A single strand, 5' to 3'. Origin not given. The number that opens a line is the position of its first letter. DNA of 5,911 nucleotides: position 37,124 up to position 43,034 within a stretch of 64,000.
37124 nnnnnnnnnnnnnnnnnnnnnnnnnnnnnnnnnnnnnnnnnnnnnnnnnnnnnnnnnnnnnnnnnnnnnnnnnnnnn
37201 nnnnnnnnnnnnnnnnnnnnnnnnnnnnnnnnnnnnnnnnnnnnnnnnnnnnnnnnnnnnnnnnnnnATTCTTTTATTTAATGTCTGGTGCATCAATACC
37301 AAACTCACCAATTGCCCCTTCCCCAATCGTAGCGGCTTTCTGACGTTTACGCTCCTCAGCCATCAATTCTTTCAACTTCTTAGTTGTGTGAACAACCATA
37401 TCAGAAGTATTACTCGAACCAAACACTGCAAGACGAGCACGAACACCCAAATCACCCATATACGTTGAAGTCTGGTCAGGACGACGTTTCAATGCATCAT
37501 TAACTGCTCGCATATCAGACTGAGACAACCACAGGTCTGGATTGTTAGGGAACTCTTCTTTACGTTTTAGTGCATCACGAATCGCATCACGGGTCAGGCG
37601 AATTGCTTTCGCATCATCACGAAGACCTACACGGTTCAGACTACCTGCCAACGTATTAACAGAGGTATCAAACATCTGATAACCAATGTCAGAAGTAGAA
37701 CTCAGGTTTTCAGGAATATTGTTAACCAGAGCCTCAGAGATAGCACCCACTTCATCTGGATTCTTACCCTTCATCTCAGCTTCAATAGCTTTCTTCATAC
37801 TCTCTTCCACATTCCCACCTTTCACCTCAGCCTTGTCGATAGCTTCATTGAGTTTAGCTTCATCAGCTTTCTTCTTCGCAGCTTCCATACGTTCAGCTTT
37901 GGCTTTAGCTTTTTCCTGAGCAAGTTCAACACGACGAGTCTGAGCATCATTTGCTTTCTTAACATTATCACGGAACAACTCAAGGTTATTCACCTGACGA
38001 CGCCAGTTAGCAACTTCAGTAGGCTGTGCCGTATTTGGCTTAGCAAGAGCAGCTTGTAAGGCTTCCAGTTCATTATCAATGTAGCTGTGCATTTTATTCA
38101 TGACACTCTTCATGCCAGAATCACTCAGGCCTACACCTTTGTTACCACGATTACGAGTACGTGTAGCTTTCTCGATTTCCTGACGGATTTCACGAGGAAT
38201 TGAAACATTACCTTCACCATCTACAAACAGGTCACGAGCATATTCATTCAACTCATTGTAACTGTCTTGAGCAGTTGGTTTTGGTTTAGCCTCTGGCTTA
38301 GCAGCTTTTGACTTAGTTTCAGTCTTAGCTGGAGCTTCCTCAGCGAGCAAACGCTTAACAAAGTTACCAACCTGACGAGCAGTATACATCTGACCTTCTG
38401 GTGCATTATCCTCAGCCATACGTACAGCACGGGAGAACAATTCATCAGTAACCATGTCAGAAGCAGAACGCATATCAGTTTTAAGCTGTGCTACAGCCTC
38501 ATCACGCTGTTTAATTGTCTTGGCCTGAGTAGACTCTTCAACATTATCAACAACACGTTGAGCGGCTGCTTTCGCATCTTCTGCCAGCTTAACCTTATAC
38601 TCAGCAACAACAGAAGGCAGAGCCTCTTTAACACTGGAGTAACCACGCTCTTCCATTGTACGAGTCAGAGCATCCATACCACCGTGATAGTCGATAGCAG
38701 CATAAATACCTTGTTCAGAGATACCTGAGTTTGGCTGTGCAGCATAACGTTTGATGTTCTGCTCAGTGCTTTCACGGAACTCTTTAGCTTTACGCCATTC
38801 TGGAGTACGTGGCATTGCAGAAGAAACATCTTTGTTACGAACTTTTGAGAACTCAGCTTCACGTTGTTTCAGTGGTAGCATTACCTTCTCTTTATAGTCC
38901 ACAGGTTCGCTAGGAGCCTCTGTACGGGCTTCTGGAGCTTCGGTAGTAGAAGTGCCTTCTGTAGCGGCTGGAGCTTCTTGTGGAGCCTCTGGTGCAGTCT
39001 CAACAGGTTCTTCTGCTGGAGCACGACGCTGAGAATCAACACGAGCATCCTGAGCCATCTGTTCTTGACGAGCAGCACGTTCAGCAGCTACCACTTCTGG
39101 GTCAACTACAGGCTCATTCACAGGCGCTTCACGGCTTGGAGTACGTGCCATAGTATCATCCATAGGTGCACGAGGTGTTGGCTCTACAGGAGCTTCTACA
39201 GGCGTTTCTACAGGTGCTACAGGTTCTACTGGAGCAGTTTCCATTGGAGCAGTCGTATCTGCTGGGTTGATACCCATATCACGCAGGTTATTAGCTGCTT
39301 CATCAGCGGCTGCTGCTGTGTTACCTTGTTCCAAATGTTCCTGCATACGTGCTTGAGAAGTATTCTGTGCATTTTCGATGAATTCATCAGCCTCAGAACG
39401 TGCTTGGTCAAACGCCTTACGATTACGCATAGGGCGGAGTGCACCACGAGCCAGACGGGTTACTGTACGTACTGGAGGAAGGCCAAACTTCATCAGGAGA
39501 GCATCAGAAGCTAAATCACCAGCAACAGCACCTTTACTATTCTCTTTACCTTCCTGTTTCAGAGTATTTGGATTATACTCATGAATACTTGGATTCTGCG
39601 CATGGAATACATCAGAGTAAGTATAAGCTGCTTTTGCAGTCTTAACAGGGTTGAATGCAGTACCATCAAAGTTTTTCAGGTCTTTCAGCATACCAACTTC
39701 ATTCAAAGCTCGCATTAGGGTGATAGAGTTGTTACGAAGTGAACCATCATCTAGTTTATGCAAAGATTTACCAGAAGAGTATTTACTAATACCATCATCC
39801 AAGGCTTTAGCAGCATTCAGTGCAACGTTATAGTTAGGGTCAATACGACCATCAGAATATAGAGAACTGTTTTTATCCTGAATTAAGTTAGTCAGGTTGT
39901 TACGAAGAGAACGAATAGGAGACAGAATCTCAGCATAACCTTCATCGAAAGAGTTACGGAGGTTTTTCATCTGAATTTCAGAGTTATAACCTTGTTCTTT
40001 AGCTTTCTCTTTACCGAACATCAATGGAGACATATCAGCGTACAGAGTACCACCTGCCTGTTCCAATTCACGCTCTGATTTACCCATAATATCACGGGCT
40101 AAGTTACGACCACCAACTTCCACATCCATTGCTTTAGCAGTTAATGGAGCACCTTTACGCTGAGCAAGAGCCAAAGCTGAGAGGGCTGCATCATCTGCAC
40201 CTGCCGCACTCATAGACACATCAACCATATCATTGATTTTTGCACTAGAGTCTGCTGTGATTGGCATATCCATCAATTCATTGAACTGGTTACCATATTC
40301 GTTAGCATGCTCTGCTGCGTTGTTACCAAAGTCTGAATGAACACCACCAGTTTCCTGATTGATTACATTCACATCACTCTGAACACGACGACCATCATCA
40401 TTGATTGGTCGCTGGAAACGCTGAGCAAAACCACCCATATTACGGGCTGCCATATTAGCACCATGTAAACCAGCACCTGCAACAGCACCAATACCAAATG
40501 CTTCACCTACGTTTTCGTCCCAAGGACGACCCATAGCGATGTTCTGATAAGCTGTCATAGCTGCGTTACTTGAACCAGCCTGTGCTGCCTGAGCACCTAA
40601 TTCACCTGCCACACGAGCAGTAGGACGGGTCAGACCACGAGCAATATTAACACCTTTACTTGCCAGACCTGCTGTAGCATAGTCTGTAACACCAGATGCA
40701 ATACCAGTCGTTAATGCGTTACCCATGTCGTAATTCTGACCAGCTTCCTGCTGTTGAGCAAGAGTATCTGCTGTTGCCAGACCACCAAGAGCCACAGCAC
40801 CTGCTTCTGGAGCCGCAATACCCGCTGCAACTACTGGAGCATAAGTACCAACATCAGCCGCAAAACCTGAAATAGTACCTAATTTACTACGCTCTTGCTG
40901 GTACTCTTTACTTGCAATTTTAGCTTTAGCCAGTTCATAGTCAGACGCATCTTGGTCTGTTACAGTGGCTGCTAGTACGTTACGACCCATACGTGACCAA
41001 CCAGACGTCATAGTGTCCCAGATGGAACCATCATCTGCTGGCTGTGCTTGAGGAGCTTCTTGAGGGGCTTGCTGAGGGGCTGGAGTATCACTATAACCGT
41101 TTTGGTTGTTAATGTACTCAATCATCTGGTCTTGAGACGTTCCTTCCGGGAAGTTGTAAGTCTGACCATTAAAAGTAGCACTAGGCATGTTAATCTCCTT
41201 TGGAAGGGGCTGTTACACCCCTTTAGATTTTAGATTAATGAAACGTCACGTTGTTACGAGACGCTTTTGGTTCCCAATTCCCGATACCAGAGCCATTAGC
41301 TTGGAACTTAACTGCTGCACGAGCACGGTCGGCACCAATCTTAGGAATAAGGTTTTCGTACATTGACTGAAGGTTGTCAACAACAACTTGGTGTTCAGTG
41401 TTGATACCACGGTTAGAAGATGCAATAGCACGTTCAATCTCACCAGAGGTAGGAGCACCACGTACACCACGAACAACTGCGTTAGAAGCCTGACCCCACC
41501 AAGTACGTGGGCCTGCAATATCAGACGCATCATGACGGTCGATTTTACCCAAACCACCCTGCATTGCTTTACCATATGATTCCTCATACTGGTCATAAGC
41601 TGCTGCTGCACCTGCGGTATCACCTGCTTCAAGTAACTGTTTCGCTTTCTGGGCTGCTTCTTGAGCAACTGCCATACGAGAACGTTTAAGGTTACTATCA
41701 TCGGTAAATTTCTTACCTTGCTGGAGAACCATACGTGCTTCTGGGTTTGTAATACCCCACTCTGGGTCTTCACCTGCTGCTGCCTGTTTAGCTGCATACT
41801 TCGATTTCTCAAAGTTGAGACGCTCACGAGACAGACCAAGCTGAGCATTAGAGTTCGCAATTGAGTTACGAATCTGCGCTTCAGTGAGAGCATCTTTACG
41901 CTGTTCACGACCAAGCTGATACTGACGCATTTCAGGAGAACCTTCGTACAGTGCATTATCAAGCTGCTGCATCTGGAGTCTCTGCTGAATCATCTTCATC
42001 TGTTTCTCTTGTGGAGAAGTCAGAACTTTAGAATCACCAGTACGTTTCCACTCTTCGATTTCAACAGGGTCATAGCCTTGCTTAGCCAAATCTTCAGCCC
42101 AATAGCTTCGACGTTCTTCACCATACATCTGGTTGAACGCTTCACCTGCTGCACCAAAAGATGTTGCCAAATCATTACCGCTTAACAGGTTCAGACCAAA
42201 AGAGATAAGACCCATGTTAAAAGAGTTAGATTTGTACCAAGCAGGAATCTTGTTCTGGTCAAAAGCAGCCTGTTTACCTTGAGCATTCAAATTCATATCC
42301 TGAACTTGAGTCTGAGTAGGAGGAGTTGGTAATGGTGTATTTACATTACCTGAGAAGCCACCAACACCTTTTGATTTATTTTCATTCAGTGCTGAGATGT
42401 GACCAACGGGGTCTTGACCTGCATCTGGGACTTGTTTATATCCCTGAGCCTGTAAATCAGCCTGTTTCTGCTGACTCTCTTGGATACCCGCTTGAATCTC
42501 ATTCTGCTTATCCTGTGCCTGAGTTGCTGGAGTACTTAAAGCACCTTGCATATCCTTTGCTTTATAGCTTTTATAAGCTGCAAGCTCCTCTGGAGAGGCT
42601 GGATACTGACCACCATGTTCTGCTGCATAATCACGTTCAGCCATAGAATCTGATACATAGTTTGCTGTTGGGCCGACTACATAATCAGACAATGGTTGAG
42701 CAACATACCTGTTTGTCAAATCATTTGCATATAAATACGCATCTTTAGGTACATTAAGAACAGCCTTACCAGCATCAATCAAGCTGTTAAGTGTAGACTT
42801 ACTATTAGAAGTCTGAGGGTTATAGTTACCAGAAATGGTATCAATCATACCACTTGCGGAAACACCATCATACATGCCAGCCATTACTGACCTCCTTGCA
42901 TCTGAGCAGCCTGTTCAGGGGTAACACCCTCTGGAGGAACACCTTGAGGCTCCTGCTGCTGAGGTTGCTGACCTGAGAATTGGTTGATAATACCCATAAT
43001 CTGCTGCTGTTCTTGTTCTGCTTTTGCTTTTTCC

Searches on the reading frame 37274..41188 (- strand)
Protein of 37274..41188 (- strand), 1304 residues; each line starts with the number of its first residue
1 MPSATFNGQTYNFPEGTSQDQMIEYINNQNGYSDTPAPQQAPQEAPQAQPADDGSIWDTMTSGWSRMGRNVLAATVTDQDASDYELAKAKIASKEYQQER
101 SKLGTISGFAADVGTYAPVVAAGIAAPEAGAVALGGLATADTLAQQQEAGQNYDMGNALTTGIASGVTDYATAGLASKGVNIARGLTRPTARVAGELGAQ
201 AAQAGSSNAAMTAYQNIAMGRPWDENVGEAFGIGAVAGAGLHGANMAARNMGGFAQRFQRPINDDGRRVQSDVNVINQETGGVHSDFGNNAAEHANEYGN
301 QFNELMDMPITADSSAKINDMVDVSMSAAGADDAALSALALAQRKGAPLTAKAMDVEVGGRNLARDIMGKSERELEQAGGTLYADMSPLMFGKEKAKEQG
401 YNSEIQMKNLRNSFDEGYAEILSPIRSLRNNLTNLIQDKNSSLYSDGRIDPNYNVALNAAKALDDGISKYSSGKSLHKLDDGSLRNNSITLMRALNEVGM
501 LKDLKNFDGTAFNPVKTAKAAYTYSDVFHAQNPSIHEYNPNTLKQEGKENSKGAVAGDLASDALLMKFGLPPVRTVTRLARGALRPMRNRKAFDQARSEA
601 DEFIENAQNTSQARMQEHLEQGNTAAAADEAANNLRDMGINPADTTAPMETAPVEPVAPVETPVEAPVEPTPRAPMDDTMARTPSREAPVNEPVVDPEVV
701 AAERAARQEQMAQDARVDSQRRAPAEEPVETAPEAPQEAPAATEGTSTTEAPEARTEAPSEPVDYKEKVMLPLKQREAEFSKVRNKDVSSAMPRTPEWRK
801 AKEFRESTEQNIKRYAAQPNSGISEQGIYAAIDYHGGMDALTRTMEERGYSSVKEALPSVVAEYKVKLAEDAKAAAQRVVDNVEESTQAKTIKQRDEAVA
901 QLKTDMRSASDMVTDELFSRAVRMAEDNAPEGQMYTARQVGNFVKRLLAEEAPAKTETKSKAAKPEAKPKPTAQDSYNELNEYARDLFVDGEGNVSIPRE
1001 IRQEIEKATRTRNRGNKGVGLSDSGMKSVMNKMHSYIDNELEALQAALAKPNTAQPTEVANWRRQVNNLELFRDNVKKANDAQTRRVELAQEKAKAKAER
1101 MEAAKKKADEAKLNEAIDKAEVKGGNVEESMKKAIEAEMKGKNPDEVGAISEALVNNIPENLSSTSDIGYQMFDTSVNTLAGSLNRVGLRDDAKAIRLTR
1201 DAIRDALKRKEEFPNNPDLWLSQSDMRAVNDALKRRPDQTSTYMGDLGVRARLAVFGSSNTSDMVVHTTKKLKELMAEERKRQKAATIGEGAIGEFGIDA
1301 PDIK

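Call 11: search_protein_families(library=pfam, proteins=[window:37274-41188:-], max_evalue=0.01)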
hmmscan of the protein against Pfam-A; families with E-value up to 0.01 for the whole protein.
window:37274-41188:- (1304 aa): 0 families

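Call 12: search_protein_families(library=phrogs, proteins=[window:37274-41188:-], max_evalue=0.001)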
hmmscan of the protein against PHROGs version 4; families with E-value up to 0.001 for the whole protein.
window:37274-41188:- (1304 aa): 1 family
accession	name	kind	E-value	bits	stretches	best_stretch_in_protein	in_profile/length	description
phrog_32895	-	unknown function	0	2207.4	5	1-752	1-819/1723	-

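Call 35: search_solved_structures(query=window:37274-41188:-, max_evalue=1)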
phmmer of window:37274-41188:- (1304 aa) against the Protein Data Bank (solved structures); distinct sequences matched with E-value up to 1: 2.
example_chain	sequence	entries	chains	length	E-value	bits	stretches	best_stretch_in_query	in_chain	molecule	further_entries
1xa0_A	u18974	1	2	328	0.27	12.4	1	100-185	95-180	Putative NADPH Dependent oxidoreductases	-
7sc7_BG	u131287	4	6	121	0.35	12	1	618-687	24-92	Sll1873 protein | Translation initiation factor IF-2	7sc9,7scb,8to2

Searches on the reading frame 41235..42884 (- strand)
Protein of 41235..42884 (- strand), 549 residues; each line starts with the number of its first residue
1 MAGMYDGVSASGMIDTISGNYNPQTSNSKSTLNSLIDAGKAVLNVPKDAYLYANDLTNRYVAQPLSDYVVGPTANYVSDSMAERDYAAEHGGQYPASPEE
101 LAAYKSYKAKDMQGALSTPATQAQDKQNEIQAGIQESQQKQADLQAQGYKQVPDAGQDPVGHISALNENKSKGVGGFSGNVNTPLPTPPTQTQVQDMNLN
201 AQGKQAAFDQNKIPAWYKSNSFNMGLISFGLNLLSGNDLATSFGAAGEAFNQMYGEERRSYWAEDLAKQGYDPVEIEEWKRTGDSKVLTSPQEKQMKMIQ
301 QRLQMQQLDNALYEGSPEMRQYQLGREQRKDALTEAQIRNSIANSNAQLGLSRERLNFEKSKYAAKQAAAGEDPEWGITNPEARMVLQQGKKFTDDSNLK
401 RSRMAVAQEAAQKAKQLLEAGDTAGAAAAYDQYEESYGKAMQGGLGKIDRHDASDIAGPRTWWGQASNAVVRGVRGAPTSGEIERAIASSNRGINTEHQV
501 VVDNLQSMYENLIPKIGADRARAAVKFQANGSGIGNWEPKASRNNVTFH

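Call 11: search_protein_families(library=pfam, proteins=[window:41235-42884:-], max_evalue=0.01)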
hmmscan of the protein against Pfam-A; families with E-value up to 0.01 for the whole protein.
window:41235-42884:- (549 aa): 1 family
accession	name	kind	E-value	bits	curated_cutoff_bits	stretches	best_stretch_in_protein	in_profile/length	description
PF22448.1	RepB_primase_C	-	0.00056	20.2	26.1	0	296-328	12-44/54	RepB DNA-primase C-terminal helical domain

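Call 12: search_protein_families(library=phrogs, proteins=[window:41235-42884:-], max_evalue=0.001)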
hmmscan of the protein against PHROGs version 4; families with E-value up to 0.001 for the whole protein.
window:41235-42884:- (549 aa): 1 family
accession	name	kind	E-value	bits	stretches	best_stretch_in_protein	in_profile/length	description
phrog_35431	-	unknown function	2.5e-68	231.9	1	118-357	101-348/546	-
